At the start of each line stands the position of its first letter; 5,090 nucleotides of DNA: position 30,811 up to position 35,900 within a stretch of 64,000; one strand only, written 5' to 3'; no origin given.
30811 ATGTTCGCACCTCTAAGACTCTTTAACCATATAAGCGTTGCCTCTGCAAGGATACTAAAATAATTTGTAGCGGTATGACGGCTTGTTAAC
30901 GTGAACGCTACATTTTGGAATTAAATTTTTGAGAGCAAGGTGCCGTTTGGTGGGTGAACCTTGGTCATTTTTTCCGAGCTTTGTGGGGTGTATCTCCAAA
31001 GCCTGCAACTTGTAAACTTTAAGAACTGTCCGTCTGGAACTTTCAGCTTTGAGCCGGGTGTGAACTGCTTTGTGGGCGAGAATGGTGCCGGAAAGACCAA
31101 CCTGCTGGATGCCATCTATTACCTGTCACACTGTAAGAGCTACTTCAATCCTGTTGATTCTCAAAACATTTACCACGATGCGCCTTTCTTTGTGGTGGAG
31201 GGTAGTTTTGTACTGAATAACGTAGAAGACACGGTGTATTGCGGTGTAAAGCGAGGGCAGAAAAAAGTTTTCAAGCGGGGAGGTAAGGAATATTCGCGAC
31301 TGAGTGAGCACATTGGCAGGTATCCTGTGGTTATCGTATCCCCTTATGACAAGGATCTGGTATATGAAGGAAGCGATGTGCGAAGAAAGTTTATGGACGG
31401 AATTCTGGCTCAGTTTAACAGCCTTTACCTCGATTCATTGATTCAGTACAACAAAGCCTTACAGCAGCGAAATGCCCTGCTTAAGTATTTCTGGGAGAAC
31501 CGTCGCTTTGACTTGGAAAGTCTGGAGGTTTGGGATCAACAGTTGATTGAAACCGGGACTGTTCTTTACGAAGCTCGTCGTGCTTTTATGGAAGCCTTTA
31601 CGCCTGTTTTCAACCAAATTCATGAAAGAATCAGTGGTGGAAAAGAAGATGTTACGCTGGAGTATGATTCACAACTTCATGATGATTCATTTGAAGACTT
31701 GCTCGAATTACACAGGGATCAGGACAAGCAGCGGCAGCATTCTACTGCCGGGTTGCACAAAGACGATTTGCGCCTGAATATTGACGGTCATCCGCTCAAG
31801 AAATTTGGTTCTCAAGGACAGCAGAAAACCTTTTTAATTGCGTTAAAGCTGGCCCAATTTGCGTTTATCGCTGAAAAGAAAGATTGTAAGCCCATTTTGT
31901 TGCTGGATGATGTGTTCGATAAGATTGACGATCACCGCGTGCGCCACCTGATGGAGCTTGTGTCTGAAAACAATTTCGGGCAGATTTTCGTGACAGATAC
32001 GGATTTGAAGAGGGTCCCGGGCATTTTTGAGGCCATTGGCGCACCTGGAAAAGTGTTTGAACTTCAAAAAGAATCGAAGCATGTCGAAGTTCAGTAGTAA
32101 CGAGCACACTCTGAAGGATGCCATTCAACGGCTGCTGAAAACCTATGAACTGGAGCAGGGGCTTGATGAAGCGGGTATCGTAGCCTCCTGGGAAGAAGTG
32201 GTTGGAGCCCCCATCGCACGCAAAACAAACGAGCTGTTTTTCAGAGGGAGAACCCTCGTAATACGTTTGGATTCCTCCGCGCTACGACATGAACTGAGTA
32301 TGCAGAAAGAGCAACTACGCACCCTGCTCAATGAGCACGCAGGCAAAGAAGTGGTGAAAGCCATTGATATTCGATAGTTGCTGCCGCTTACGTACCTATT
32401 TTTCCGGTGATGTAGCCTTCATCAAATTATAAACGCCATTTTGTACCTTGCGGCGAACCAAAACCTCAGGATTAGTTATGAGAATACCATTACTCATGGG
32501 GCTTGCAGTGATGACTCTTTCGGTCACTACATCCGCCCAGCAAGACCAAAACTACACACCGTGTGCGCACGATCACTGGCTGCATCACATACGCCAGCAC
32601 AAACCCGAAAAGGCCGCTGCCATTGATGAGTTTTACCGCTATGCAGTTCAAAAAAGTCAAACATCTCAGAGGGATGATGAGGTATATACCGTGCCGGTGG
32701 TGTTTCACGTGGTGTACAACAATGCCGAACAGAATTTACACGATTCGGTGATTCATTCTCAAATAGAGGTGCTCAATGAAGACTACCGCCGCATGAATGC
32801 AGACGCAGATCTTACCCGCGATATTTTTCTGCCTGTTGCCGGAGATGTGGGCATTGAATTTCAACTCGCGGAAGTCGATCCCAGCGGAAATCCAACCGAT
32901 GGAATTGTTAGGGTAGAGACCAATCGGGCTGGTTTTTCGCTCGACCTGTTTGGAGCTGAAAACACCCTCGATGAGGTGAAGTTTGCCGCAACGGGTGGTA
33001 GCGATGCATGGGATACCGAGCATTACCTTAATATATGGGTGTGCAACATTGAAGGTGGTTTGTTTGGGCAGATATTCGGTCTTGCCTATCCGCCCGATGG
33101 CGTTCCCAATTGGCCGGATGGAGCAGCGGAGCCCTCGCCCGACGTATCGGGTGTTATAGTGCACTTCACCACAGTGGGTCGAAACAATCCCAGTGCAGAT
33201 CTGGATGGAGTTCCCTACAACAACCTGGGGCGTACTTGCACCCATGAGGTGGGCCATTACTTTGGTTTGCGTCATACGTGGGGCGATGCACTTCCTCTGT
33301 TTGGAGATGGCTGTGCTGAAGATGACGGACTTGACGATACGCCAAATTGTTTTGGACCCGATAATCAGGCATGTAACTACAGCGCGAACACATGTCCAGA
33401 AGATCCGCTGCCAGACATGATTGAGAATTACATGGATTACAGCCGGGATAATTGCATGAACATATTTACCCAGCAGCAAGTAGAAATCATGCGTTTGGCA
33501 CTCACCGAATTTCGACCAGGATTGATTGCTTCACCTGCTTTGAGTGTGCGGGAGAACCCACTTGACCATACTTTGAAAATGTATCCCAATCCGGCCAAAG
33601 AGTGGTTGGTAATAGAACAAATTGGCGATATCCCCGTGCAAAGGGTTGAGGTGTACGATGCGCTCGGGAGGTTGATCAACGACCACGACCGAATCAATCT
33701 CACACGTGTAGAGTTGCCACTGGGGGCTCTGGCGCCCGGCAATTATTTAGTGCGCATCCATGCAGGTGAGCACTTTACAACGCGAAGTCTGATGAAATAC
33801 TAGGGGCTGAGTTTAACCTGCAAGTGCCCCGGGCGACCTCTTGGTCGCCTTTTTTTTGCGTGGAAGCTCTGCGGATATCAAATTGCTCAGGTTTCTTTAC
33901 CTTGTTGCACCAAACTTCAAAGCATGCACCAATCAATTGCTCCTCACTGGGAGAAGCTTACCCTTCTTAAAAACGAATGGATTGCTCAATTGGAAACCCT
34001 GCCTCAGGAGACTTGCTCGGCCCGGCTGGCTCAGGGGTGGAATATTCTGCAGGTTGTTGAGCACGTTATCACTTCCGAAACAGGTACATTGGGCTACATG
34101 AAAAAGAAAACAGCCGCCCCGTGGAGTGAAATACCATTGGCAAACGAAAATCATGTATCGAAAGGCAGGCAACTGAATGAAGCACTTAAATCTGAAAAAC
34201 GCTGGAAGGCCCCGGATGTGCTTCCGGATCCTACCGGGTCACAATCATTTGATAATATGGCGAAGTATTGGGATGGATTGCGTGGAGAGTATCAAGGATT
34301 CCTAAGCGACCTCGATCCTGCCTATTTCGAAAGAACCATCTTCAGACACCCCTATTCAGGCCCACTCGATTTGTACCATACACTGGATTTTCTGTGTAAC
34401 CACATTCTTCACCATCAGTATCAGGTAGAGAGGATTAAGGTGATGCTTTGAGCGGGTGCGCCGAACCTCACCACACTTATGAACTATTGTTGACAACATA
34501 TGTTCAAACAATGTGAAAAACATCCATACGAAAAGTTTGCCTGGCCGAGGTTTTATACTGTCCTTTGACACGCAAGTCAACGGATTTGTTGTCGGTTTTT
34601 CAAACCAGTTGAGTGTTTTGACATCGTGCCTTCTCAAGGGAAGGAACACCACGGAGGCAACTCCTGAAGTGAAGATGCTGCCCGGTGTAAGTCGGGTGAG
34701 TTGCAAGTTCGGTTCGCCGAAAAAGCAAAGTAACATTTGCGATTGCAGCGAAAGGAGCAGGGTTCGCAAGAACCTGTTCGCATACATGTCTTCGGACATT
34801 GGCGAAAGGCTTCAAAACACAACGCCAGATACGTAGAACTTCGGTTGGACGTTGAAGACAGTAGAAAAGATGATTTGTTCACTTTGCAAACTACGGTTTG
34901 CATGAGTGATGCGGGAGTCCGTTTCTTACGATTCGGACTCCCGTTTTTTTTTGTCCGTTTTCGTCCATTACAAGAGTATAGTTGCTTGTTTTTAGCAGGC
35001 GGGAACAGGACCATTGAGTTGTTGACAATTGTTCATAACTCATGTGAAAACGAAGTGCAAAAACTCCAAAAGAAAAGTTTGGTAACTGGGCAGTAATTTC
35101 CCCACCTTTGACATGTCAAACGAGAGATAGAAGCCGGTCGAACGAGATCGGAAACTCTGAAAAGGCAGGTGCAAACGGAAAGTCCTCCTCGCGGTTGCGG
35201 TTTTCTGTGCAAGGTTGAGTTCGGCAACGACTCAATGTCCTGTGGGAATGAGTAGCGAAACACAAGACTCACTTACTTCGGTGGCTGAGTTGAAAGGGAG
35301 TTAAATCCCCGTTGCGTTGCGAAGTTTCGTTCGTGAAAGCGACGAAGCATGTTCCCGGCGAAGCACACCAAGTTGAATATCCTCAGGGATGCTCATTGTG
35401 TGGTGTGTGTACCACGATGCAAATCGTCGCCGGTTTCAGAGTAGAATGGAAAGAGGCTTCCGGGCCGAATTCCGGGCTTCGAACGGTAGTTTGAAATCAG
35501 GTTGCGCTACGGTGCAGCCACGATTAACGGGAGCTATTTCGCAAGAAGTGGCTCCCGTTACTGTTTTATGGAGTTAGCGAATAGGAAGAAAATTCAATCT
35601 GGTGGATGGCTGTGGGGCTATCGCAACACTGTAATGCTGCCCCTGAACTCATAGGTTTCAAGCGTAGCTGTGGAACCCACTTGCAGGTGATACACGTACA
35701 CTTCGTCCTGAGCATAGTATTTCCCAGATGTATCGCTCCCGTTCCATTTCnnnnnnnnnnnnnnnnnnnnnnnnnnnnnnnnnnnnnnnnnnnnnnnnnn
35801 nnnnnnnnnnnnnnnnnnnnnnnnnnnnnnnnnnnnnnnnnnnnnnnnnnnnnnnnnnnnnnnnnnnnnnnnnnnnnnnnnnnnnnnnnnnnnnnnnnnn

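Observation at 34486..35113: Duplicated dyad-plus-promoter module upstream of both RNA candidates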

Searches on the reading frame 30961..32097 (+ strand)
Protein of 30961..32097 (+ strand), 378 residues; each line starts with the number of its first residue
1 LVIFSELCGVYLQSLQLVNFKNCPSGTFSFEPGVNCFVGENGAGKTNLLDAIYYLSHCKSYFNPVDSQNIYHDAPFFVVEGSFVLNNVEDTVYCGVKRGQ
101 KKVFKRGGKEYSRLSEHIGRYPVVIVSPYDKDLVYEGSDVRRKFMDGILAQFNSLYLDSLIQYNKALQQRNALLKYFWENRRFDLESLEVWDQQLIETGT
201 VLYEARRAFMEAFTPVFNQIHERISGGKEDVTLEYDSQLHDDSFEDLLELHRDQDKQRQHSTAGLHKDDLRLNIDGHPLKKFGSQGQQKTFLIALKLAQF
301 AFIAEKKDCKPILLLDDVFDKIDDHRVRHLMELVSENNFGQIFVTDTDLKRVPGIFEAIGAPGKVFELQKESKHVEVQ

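Call 15: search_protein_families(library=pfam, proteins=[window:30961-32097:+])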
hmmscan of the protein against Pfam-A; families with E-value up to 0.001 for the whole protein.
window:30961-32097:+ (378 aa): 7 families
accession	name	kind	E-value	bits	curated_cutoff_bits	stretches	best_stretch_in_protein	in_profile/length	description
PF02463.25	SMC_N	-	8.4e-16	58.5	40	2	11-57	1-50/220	RecF/RecN/SMC N terminal domain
PF13175.12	AAA_15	-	1.7e-11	44.8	32.1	1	12-74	3-55/374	AAA ATPase domain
PF13304.12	AAA_21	-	1.6e-10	42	27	1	34-58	1-25/304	AAA domain, putative AbiEii toxin, Type IV TA system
PF13476.12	AAA_23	-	3.6e-09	38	27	1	14-86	1-69/201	AAA domain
PF13555.12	AAA_29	-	1e-05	25.6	27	1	12-60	1-50/61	P-loop containing region of AAA domain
PF13558.12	SbcC_Walker_B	-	0.00022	21.9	27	1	283-335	33-89/90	SbcC/RAD50-like, Walker B motif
PF10088.15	DUF2326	-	0.00042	20.5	28.7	1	281-345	31-99/141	Uncharacterised protein conserved in bacteria (DUF2326)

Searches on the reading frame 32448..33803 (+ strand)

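Call 15: search_protein_families(library=pfam, proteins=[window:32448-33803:+])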
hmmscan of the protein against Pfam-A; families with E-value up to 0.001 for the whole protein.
window:32448-33803:+ (451 aa): 3 families
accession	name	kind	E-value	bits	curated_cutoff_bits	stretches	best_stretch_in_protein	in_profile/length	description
PF05572.19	Peptidase_M43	-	9.7e-16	58.5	23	1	257-352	65-151/152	Pregnancy-associated plasma protein-A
PF18962.6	Por_Secre_tail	-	5.4e-09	36.7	27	1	378-446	1-71/75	Secretion system C-terminal sorting domain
PF13688.12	Reprolysin_5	-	0.00031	21.4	27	1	210-318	107-178/196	Metallo-peptidase family M12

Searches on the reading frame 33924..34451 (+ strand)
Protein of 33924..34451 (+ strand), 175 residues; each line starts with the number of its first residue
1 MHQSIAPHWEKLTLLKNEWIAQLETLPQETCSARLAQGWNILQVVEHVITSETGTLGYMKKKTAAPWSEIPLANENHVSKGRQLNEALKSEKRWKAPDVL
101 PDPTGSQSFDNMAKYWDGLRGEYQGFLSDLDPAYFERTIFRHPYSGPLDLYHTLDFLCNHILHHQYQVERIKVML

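Call 11: find_encoding_contigs(protein=window:33924-34451:+, flank=3000, max_places=6)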
Protein window:33924-34451:+ (175 aa): no gene with exactly this product is on record in the collection.

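Call 14: find_related_loci(query=window:33924-34448:+, collection=genome_contigs, flank=4000)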
Query window:33924-34448:+ (175 aa) in genome_contigs; peptide patterns used: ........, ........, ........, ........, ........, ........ (x = any residue, [..] = any of these).
129 stretches matched a pattern; 1 encode a relative of the query (tblastn E <= 1e-3); 1 distinct loci.
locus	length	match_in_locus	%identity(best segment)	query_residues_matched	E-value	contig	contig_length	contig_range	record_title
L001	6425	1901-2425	81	1-175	3e-100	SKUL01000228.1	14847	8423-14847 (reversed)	MAG: Flavobacteriales bacterium isolate CSSed162cmB_100 CSSed16-2cmB-11540, whole genome shotgun sequence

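Call 15: search_protein_families(library=pfam, proteins=[window:33924-34451:+])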
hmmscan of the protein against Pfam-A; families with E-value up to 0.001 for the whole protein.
window:33924-34451:+ (175 aa): 1 family
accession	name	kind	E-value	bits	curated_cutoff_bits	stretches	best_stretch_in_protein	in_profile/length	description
PF12867.12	DinB_2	-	1.1e-13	52.2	24.8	1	21-167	11-127/128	DinB superfamily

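Call 23: find_homologous_proteins(query=window:33924-34448:+, max_evalue=1e-20)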
Query window:33924-34448:+ (175 aa): 37 proteins with E <= 1e-20 among 49 candidates.
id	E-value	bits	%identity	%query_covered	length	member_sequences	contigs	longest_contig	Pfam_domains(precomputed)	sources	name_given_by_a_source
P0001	5.0e-118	409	100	100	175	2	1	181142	PF12867.13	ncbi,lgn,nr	ncbi:MAG: DinB family protein [Cryomorphaceae bacterium]|nr:MAG: DinB family protein [Cryomorphaceae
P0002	3.4e-93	328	81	100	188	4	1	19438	PF12867.13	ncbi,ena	-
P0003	1.5e-62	229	58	99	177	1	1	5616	PF12867.13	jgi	-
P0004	7.1e-58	213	55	98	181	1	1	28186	PF12867.13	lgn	-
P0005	9.2e-58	213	55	98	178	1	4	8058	PF12867.13,PF05163.18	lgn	-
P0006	1.0e-57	213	56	98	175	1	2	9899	PF12867.13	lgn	-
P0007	1.8e-53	199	53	100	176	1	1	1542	PF12867.13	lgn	-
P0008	4.9e-53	197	51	98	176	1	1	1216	PF12867.13,PF05163.18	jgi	jgi:hypothetical protein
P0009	2.6e-52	195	52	98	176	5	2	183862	PF12867.13,PF05163.18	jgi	jgi:hypothetical protein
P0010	3.9e-40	155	43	95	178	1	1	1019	PF12867.13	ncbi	-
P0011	7.0e-37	145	41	100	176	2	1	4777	PF12867.13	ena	-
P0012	7.3e-35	138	40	98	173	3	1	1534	PF12867.13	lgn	-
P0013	2.0e-34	137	40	98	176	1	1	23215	PF12867.13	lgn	-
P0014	1.5e-33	134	41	85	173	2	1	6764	PF12867.13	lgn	-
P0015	2.8e-33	133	40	98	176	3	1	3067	PF12867.13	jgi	jgi:hypothetical protein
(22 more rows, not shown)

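Call 24: find_encoding_contigs(protein=P0004, flank=5000, max_places=3)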
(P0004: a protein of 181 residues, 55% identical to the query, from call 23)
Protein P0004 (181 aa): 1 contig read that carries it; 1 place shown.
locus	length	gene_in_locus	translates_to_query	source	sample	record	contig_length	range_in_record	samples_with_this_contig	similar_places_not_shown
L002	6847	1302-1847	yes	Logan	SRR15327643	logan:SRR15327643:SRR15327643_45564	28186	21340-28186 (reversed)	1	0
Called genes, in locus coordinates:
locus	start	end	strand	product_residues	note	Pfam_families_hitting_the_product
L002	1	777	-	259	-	?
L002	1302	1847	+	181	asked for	PF12867:DinB_2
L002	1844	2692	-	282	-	PF28045:HAEPLYID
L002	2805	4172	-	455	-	PF00512:HisKA, PF02518:HATPase_c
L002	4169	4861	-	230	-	PF00072:Response_reg, PF00486:Trans_reg_C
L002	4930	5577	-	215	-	PF00072:Response_reg, PF00196:GerE, PF04545:Sigma70_r4 (faint), PF08281:Sigma70_r4_2 (weak)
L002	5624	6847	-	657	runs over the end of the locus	PF00515:TPR_1 (faint), PF07719:TPR_2 (faint), PF13181:TPR_8 (faint), PF13424:TPR_12, PF13374:TPR_10 (weak), PF13424:TPR_12 (weak), PF07730:HisKA_3, PF02518:HATPase_c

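Call 25: find_encoding_contigs(protein=P0009, flank=5000, max_places=3)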
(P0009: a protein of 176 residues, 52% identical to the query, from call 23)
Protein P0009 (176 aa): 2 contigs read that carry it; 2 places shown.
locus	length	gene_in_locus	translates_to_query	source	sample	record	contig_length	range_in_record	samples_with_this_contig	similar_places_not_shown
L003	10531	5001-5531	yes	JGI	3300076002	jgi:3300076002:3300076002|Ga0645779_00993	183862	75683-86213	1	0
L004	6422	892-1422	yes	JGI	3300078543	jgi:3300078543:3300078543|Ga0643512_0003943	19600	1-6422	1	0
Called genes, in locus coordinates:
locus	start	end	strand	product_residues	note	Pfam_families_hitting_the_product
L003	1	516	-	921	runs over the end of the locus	PF02469:Fasciclin, PF18962:Por_Secre_tail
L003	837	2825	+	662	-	PF00515:TPR_1 (faint), PF13181:TPR_8 (faint), PF07719:TPR_2 (faint), PF13176:TPR_7 (faint), PF13374:TPR_10 (faint), PF13424:TPR_12, PF07730:HisKA_3, PF02518:HATPase_c, +2 more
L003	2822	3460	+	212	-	PF00072:Response_reg, PF00196:GerE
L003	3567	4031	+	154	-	PF18962:Por_Secre_tail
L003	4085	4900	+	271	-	-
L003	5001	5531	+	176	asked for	PF05163:DinB, PF12867:DinB_2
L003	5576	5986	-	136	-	PF01741:MscL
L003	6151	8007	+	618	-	PF18962:Por_Secre_tail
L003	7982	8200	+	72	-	-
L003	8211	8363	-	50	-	-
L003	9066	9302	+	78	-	-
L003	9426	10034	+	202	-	PF01609:DDE_Tnp_1, PF13612:DDE_Tnp_1_3, PF13586:DDE_Tnp_1_2 (faint)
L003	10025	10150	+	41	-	-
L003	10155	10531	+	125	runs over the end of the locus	-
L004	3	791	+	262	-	?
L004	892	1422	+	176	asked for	PF05163:DinB, PF12867:DinB_2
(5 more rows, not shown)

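Call 26: find_encoding_contigs(protein=P0006, flank=5000, max_places=3)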
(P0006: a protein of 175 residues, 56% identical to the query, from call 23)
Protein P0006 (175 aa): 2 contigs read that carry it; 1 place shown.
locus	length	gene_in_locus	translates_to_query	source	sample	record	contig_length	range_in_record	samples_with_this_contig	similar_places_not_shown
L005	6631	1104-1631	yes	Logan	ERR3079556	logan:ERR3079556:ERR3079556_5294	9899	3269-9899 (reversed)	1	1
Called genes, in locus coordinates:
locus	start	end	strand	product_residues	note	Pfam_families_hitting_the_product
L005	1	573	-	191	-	?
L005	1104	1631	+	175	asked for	PF12867:DinB_2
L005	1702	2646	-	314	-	PF01259:SAICAR_synt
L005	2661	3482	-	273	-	PF02562:PhoH, PF00270:DEAD (faint), PF13245:AAA_19 (weak), PF13604:AAA_30 (weak)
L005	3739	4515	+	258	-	PF01887:SAM_HAT_N, PF20257:SAM_HAT_C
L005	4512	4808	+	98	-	PF03992:ABM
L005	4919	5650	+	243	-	PF01061:ABC2_membrane (weak), PF12679:ABC2_membrane_2, PF12698:ABC2_membrane_3 (weak), PF13346:ABC2_membrane_5, PF12730:ABC2_membrane_4, PF10920:DUF2705 (weak)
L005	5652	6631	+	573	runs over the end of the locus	PF23357:DUF7088, PF09822:ABC_transp_aux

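Call 46: find_encoding_contigs(protein=P0003, flank=5000, max_places=3)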
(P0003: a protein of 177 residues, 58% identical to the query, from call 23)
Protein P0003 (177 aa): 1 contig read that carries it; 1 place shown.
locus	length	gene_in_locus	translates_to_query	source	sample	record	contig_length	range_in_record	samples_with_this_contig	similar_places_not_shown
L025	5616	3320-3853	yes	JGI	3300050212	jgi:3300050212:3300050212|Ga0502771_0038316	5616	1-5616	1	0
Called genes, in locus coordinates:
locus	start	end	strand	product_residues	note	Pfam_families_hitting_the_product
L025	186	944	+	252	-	PF01755:Glyco_transf_25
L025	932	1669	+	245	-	PF13489:Methyltransf_23, PF13649:Methyltransf_25 (weak)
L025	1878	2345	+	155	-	PF18962:Por_Secre_tail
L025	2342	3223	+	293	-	-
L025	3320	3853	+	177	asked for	PF12867:DinB_2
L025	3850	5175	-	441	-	-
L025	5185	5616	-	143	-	PF00873:ACR_tran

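Call 47: find_encoding_contigs(protein=P0005, flank=5000, max_places=4)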
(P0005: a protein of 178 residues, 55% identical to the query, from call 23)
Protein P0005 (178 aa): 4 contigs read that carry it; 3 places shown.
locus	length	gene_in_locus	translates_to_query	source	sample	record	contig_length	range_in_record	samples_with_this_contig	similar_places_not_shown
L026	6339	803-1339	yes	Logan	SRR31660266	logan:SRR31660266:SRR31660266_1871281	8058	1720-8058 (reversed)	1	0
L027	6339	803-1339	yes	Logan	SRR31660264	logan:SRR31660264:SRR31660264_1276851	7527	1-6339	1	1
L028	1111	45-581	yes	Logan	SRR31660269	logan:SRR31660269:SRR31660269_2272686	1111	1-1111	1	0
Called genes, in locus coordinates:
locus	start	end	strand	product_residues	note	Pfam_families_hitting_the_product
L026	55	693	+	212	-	PF00072:Response_reg, PF00196:GerE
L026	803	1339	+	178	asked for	PF05163:DinB (weak), PF12867:DinB_2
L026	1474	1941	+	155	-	PF18962:Por_Secre_tail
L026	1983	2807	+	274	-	-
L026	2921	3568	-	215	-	PF00072:Response_reg, PF00196:GerE, PF04545:Sigma70_r4 (weak), PF08281:Sigma70_r4_2 (weak)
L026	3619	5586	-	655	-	PF13374:TPR_10 (faint), PF00515:TPR_1 (faint), PF07719:TPR_2 (faint), PF13181:TPR_8 (faint), PF13424:TPR_12, PF07730:HisKA_3, PF02518:HATPase_c, PF13581:HATPase_c_2 (faint)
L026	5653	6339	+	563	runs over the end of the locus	PF18962:Por_Secre_tail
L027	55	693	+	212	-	PF00072:Response_reg, PF00196:GerE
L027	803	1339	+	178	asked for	PF05163:DinB (weak), PF12867:DinB_2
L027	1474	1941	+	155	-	PF18962:Por_Secre_tail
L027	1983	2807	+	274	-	-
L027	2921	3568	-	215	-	PF00072:Response_reg, PF00196:GerE, PF04545:Sigma70_r4 (weak), PF08281:Sigma70_r4_2 (weak)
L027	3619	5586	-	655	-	PF13374:TPR_10 (faint), PF00515:TPR_1 (faint), PF07719:TPR_2 (faint), PF13181:TPR_8 (faint), PF13424:TPR_12, PF07730:HisKA_3, PF02518:HATPase_c, PF13581:HATPase_c_2 (faint)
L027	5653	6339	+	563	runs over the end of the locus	PF18962:Por_Secre_tail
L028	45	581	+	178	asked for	PF05163:DinB (weak), PF12867:DinB_2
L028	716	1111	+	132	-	?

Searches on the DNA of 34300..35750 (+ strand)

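Call 5: search_rna_families(source=window, start=34300, end=35750, threshold=evalue, max_evalue=10, show_alignments=3)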
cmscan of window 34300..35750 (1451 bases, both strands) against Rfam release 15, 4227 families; matches with E-value up to 10: 2.
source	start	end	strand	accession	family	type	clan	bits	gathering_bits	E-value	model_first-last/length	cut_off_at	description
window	34906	34952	+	RF01264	snR83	Gene; snRNA; snoRNA; HACA-box;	CL00023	17.4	75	0.31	64-110/308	no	Small nucleolar RNA snR83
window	35232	35288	+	RF03183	MIR5516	Gene; miRNA;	-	15.5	93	9.4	1-69/69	no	MIR5516 microRNA precursor family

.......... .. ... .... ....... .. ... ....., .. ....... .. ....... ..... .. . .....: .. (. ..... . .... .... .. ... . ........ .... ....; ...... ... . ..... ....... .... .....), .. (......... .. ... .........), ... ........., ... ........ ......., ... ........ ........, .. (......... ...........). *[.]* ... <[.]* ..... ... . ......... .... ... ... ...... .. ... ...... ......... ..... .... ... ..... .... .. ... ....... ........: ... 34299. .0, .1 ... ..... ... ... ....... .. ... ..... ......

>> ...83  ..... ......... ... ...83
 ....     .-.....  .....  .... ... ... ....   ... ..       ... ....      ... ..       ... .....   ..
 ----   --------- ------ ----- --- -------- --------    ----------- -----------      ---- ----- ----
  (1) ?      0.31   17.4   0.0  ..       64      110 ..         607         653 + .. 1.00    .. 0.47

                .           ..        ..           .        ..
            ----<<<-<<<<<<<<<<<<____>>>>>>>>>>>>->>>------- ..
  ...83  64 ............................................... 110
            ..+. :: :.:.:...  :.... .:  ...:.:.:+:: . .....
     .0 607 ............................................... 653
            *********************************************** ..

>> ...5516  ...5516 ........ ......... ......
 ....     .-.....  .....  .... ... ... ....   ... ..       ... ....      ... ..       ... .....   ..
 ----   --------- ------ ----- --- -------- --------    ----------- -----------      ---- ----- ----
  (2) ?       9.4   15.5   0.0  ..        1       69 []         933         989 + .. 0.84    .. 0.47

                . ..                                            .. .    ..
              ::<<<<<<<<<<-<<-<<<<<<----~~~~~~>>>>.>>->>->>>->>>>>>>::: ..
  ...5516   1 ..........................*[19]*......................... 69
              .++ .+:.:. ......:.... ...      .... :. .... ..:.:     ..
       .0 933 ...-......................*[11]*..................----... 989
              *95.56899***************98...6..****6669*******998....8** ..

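Call 28: search_dna_similar(query=window:34460-35600:+, collection=phages, mode=distant, max_evalue=0.01)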
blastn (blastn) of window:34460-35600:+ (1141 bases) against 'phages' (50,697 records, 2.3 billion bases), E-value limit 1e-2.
No match.

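Call 29: search_dna_similar(query=window:34460-35600:+, collection=plasmids, mode=distant, max_evalue=0.01)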
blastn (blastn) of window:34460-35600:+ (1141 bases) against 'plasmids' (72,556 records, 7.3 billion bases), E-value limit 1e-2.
No match.
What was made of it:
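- Tried and rejected: BLAST against phage and plasmid collections gave no match (calls 28, 29).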
